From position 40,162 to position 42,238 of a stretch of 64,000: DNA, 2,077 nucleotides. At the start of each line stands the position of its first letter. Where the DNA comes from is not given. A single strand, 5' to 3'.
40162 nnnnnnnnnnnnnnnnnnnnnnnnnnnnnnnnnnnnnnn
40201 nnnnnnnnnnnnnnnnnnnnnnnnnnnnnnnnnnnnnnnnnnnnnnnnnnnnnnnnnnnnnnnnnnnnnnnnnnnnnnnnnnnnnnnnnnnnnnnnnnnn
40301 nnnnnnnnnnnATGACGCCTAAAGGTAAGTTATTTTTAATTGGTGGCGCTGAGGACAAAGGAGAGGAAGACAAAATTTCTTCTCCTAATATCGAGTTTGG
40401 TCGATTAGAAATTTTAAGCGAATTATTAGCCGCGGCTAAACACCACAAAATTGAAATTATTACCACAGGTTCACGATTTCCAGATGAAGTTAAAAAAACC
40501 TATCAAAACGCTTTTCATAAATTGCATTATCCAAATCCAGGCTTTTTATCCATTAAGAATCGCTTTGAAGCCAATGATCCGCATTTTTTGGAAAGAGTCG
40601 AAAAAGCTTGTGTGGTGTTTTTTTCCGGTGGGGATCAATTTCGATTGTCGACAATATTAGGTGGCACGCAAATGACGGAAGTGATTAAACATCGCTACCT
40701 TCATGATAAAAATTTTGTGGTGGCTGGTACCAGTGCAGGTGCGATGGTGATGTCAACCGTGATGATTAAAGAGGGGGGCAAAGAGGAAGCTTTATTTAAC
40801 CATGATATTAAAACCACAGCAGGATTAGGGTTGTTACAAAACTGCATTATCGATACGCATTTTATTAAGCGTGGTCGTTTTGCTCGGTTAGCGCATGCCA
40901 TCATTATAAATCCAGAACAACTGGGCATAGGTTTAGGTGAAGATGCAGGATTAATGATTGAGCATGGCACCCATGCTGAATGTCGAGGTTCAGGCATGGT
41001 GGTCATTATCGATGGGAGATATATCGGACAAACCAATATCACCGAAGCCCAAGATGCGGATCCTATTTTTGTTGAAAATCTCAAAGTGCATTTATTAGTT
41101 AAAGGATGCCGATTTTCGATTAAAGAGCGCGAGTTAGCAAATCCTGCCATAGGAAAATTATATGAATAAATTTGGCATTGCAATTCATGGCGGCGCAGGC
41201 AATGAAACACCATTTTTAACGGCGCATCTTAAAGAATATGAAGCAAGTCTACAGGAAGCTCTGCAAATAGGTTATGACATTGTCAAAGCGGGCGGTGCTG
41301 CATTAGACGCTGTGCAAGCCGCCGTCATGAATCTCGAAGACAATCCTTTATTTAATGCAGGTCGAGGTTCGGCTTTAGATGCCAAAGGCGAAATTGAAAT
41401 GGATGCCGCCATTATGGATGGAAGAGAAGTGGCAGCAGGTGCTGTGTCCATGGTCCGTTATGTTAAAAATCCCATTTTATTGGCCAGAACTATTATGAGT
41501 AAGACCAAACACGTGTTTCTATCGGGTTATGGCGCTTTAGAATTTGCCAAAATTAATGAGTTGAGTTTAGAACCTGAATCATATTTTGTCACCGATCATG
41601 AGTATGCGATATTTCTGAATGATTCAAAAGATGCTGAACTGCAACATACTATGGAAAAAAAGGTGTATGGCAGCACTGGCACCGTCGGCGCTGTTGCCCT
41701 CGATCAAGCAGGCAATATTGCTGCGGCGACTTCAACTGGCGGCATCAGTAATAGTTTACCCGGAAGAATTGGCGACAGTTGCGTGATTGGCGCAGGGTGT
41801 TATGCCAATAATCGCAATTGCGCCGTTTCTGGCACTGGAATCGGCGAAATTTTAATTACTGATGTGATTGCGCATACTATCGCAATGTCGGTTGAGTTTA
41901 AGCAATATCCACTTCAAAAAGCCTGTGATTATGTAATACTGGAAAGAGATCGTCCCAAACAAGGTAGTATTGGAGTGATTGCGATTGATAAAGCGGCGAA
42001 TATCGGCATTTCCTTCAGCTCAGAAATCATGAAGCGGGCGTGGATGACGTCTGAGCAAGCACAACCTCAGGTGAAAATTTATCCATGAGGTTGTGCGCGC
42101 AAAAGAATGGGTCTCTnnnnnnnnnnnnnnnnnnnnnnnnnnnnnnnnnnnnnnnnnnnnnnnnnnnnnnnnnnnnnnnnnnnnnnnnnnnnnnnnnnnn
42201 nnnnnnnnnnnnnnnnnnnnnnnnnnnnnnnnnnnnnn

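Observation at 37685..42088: Complete cyanophycin operon (cphA-cphB-iaaA) downstream of the island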

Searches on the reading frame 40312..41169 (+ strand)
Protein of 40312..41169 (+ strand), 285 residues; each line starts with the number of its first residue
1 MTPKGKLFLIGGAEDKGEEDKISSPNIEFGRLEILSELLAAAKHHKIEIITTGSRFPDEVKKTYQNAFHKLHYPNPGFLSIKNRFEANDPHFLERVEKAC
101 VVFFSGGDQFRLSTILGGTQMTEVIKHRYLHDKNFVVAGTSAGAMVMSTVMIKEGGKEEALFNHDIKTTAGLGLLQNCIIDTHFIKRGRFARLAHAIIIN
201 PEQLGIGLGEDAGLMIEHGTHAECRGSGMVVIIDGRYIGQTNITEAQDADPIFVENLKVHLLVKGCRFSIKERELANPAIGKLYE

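Call 3: search_protein_families(library=pfam, proteins=[window:40312-41169:+])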
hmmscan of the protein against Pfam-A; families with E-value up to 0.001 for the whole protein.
window:40312-41169:+ (285 aa): 1 family
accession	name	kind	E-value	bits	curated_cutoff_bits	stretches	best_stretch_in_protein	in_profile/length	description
PF03575.23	Peptidase_S51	-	6.5e-17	62.3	23.9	1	38-220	25-202/206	Peptidase family S51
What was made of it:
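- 40312..41169 (+): cphB, intracellular cyanophycinase (285 aa, peptidase S51). Its start overlaps the cphA stop (ATGA). PF03575 (call 3).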

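Call 4: search_protein_families(library=ncbifam, proteins=[window:40312-41169:+])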
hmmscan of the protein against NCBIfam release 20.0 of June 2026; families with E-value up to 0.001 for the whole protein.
window:40312-41169:+ (285 aa): 2 families
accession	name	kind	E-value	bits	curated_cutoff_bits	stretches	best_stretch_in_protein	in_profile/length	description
TIGR02069.1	cyanophycinase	equivalog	1.5e-60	204.8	126.6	1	7-266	1-248/250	cyanophycinase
NF003642.0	PRK05282.1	equivalog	7.9e-05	22.3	156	0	88-149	71-128/233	dipeptidase PepE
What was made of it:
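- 40312..41169 (+): TIGR02069 204.8 bits (cutoff 126.6) (call 4).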

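Call 6: search_solved_structures(query=window:40312-41169:+, show_alignments=1)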
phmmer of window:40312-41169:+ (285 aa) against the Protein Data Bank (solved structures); distinct sequences matched with E-value up to 0.001: 4.
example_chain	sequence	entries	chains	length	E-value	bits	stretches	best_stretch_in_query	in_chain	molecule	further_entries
7uqv_A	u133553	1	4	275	7e-49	170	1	3-275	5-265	Cyanophycinase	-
7uqw_A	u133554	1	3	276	7.6e-32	114.1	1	45-283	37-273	Cyanophycinase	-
3en0_A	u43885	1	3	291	7.7e-32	114.1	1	45-273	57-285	Cyanophycinase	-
6nqc_A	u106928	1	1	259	9.7e-11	44.9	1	70-235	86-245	Cyanophycinase-like exopeptidase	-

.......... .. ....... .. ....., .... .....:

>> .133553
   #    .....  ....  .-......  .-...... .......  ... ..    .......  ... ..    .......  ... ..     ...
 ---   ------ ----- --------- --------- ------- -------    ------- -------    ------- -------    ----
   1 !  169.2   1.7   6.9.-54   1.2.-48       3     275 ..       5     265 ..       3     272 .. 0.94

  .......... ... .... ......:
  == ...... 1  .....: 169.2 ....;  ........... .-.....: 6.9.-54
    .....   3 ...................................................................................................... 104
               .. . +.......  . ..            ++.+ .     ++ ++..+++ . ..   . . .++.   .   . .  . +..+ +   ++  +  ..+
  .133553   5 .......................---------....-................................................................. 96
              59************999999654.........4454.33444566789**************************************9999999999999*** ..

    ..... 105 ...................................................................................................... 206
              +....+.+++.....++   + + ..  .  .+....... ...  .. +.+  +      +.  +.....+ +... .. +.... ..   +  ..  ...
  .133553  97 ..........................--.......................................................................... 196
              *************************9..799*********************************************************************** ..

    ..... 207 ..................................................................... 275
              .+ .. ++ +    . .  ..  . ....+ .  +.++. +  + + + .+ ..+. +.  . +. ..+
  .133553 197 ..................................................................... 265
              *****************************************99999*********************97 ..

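Call 48: search_solved_structures(query=window:40312-41169:+, show_alignments=3)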
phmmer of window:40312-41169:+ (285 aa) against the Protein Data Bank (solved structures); distinct sequences matched with E-value up to 0.001: 4.
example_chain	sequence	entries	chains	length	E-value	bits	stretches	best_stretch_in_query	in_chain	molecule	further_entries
7uqv_A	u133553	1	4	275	7e-49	170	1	3-275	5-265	Cyanophycinase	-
7uqw_A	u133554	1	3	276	7.6e-32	114.1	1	45-283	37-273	Cyanophycinase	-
3en0_A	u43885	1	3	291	7.7e-32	114.1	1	45-273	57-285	Cyanophycinase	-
6nqc_A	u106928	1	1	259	9.7e-11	44.9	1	70-235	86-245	Cyanophycinase-like exopeptidase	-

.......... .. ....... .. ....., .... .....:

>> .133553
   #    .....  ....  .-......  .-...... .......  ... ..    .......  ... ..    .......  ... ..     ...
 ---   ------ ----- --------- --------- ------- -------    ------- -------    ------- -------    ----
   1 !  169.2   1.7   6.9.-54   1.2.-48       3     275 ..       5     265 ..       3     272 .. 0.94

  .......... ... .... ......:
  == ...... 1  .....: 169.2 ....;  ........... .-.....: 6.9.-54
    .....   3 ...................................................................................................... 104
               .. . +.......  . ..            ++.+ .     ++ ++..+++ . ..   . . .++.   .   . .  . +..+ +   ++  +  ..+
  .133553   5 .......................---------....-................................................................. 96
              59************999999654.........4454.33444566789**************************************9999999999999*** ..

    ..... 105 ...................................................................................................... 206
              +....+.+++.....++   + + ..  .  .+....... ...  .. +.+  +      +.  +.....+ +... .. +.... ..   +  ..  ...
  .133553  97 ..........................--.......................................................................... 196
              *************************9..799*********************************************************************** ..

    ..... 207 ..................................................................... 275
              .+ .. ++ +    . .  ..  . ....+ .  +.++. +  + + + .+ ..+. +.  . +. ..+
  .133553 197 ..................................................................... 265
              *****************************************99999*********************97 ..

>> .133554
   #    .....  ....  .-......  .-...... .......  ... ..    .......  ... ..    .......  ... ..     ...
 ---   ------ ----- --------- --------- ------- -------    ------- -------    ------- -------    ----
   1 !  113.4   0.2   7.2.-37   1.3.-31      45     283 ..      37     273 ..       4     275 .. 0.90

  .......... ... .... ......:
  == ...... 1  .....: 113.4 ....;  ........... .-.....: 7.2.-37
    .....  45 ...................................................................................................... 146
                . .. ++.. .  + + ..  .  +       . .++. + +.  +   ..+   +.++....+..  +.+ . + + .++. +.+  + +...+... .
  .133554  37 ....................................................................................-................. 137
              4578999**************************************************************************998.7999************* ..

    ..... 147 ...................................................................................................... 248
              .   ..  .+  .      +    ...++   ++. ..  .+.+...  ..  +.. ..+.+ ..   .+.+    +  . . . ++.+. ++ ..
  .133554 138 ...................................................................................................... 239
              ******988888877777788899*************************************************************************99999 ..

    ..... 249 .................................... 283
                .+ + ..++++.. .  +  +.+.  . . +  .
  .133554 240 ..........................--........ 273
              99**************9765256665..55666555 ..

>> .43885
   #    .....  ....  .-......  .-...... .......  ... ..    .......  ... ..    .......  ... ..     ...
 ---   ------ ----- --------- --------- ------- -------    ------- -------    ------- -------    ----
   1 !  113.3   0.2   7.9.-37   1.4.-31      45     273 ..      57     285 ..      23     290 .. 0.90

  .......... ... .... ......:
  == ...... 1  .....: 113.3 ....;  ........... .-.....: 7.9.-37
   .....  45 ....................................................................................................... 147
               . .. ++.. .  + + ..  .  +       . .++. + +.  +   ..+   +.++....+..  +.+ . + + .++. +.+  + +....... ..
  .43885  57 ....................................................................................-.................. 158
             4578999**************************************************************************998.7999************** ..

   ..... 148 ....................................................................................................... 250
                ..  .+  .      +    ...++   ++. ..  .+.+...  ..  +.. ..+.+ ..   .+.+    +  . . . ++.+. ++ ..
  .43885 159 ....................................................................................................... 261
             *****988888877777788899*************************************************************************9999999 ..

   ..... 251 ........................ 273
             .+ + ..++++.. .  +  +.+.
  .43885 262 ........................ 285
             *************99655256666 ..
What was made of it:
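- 40312..41169 (+): Ser141-His183-Glu210 align with Ser132-His174-Glu201 of Synechocystis CphB (call 48).
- On Cyanophycinase CphB (peptidase S51): The S132A mutant chain 7uqw fixes the register (call 48).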

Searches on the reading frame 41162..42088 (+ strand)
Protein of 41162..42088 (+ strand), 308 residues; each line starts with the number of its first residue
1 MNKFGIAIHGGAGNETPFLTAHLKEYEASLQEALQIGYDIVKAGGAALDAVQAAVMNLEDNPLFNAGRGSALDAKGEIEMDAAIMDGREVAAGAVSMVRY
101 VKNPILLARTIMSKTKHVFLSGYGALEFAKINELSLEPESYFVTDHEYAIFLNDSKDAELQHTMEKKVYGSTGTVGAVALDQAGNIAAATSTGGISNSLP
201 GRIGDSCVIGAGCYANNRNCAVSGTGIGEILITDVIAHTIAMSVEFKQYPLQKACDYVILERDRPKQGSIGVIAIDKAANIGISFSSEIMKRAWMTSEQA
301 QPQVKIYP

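Call 3: search_protein_families(library=pfam, proteins=[window:41162-42088:+])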
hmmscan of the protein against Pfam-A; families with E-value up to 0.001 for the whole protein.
window:41162-42088:+ (308 aa): 1 family
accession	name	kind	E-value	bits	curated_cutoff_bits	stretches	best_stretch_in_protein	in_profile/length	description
PF01112.23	Asparaginase_2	-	5.6e-98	328.3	27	1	6-301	3-304/309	Asparaginase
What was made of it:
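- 41162..42088 (+): iaaA, Ntn-hydrolase isoaspartyl aminopeptidase / plant-type asparaginase family (308 aa). It overlaps cphB by 8 nt. The predicted self-cleavage site is Gly173|Thr174. PF01112 328.3 bits (call 3).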

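Call 4: search_protein_families(library=ncbifam, proteins=[window:41162-42088:+])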
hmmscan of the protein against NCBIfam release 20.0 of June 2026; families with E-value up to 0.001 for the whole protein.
window:41162-42088:+ (308 aa): 1 family
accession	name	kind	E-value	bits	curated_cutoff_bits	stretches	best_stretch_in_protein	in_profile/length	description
NF007589.0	PRK10226.1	equivalog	2.8e-74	249.9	567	1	1-307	1-311/321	beta-aspartyl-peptidase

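Call 7: search_solved_structures(query=window:41162-42088:+, show_alignments=2)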
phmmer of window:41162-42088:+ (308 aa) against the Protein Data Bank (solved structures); distinct sequences matched with E-value up to 0.001: 56.
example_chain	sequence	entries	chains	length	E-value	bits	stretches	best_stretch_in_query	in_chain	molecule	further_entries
2zak_A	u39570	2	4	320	3.3e-61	210.4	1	4-296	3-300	L-asparaginase precursor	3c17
9hnc_AAA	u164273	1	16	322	1.7e-55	191.7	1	4-308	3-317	beta-aspartyl-peptidase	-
4o0c_A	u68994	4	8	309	1.3e-53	185.5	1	6-287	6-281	Isoaspartyl peptidase/L-asparaginase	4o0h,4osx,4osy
4pvp_A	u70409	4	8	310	1.3e-53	185.5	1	6-287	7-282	Isoaspartyl peptidase/L-asparaginase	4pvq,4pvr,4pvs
4o0d_A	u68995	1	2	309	3.8e-53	183.9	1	6-287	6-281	Isoaspartyl peptidase/L-asparaginase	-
4o0g_A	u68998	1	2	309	6.7e-53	183.1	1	6-287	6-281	Isoaspartyl peptidase/L-asparaginase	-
4o0e_A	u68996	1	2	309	6.7e-53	183.1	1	6-287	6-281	Isoaspartyl peptidase/L-asparaginase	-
4o0f_A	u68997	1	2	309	7.3e-53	183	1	6-287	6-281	Isoaspartyl peptidase/L-asparaginase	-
3tkj_A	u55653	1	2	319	8.6e-53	182.8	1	7-287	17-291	L-asparaginase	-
4o47_A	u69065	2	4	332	1e-52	182.5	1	24-278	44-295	Uncharacterized protein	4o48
4et0_A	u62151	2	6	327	4.7e-52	180.3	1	7-287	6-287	L-asparaginase | Isoaspartyl peptidase/L-asparaginase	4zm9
8bqo_BBB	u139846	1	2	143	2.1e-34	122.4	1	174-296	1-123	Isoaspartyl peptidase subunit beta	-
8c0i_BBB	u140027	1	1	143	3.5e-34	121.7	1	174-296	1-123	Isoaspartyl peptidase subunit beta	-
2zal_B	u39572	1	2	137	4.2e-34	121.4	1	174-296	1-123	L-asparaginase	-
1jn9_B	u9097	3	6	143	4.9e-34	121.2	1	174-296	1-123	PUTATIVE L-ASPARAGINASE | Beta-aspartyl-peptidase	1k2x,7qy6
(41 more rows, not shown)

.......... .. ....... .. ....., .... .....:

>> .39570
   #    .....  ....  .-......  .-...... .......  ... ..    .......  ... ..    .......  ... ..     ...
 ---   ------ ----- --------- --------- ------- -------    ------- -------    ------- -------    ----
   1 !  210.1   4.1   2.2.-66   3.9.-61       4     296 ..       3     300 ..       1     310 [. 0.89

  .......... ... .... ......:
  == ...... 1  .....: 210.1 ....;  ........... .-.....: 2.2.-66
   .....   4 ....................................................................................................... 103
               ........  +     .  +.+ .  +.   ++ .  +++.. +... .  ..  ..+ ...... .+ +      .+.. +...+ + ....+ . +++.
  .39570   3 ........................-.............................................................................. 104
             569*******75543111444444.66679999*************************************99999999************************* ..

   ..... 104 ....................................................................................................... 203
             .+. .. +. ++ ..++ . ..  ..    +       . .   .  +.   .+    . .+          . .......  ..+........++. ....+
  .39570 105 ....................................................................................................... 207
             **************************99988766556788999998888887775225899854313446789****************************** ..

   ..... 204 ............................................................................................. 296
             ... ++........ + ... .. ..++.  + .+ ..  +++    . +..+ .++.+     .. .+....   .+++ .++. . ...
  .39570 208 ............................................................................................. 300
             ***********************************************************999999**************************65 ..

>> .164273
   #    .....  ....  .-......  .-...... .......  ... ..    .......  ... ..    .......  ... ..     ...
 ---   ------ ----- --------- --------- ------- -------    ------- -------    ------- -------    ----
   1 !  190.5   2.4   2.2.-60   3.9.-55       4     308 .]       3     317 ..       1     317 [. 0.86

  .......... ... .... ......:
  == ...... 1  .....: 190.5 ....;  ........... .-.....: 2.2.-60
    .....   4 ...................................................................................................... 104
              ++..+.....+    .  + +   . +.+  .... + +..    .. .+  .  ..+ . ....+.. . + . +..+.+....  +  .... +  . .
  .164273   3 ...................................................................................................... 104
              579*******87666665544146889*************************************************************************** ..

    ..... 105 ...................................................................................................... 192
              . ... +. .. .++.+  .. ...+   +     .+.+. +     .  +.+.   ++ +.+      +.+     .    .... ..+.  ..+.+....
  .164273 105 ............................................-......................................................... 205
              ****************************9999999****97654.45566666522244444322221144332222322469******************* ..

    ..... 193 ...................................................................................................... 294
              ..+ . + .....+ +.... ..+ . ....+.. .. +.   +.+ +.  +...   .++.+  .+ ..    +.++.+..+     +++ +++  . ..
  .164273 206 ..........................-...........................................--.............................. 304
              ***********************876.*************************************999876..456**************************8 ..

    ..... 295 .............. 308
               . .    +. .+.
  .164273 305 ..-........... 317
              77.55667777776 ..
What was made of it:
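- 41162..42088 (+): 210 bits to E. coli IaaA 2zak (call 7).
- On Isoaspartyl aminopeptidase IaaA (Ntn hydrolase, Asparaginase_2): 210 bits to 2zak over aa 4-296 (call 7).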
